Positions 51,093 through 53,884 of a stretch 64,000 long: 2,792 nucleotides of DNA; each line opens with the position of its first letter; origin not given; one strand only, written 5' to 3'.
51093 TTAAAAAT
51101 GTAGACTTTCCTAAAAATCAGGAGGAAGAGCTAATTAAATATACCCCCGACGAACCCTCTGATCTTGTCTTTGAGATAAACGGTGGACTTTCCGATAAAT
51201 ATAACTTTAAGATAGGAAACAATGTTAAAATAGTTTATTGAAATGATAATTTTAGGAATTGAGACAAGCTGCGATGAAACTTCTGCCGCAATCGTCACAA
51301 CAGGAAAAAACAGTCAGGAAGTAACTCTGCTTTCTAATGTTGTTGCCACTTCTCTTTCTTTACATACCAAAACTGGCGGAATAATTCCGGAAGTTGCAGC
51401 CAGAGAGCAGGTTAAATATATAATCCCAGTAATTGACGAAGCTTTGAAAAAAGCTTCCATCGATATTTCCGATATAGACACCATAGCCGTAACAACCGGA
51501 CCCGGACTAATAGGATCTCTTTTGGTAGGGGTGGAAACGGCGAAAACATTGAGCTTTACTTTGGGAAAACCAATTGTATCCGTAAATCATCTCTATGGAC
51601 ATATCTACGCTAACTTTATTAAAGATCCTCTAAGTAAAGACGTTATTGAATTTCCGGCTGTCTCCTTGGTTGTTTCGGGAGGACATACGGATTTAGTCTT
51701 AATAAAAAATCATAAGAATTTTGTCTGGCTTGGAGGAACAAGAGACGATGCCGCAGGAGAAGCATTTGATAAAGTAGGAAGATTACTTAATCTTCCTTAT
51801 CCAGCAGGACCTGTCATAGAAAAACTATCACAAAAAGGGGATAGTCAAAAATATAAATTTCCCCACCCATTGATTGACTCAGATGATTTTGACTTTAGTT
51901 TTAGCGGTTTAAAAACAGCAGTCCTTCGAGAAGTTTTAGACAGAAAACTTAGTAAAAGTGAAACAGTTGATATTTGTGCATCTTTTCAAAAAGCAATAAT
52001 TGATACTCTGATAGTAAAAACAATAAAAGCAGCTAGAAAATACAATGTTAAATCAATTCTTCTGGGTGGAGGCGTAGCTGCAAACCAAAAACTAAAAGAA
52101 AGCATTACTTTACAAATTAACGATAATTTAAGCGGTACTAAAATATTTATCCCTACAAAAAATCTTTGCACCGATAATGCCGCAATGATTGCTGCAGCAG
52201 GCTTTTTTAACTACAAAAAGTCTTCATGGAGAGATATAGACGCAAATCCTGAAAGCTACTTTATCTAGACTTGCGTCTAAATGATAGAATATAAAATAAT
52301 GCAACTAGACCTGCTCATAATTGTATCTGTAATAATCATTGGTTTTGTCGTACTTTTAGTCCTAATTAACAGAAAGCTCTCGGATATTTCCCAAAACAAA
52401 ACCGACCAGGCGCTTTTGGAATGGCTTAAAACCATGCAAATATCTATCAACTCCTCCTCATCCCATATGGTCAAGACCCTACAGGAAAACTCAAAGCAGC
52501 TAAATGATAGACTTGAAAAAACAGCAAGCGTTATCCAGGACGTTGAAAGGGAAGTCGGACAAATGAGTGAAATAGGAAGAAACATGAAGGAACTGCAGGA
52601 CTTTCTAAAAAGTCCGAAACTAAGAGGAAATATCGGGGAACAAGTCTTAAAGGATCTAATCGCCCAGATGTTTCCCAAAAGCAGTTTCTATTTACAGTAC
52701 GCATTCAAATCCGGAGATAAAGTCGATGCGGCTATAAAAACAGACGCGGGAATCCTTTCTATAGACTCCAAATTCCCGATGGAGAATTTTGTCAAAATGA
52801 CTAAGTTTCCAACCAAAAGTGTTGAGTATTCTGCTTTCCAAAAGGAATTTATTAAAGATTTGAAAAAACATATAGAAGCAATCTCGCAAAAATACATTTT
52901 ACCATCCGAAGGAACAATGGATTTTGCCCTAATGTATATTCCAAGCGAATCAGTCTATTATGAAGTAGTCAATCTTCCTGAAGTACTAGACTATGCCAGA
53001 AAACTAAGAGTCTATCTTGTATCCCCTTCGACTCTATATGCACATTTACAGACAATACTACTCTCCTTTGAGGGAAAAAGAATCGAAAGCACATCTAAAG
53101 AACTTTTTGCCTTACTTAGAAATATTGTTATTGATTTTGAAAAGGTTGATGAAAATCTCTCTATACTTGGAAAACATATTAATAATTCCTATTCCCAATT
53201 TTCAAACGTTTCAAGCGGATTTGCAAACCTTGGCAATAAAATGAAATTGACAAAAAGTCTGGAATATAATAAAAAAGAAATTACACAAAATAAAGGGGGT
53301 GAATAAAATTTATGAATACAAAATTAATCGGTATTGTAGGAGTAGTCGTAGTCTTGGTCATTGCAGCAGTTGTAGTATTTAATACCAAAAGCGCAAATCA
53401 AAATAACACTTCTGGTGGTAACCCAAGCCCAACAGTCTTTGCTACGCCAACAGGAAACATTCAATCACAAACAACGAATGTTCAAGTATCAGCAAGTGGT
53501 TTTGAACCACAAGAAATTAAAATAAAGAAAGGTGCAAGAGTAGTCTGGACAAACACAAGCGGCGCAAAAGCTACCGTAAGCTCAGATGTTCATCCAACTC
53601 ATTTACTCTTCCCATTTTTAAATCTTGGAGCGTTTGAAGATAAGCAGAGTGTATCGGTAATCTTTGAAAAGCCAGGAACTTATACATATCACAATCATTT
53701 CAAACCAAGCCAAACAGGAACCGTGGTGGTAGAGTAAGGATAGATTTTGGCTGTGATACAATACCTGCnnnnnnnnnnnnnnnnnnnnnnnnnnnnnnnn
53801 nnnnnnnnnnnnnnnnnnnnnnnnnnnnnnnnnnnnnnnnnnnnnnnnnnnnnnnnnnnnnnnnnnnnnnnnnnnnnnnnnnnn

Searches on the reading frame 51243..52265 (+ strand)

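Call 34: search_protein_families(library=pfam, proteins=[window:51243-52265:+], max_evalue=0.00001)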
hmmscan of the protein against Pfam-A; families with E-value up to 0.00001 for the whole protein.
window:51243-52265:+ (341 aa): 2 families
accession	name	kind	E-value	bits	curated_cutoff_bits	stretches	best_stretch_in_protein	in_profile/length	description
PF00814.31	TsaD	-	4.7e-93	312.2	24.8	1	29-317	2-263/264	tRNA N6-adenosine threonylcarbamoyltransferase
PF22521.2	HypF_C_2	-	1.3e-07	32.1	27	1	225-305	150-228/241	Carbamoyltransferase, Kae1-like Domain, second subdomain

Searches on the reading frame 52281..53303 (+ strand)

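Call 35: search_protein_families(library=pfam, proteins=[window:52281-53303:+], max_evalue=0.00001)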
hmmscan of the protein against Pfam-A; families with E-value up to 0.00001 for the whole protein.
window:52281-53303:+ (341 aa): 1 family
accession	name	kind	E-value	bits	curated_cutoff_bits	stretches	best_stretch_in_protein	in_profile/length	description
PF02646.22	RmuC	-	1.1e-48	166.3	26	1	60-332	7-289/291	RmuC family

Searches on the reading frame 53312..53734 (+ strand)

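Call 35: search_protein_families(library=pfam, proteins=[window:53312-53734:+], max_evalue=0.00001)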
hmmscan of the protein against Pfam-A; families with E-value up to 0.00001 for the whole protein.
window:53312-53734:+ (141 aa): 1 family
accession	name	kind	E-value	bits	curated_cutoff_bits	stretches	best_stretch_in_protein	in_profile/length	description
PF13473.12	Cupredoxin_1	-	2e-08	34.7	27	1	43-140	11-104/104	Cupredoxin-like domain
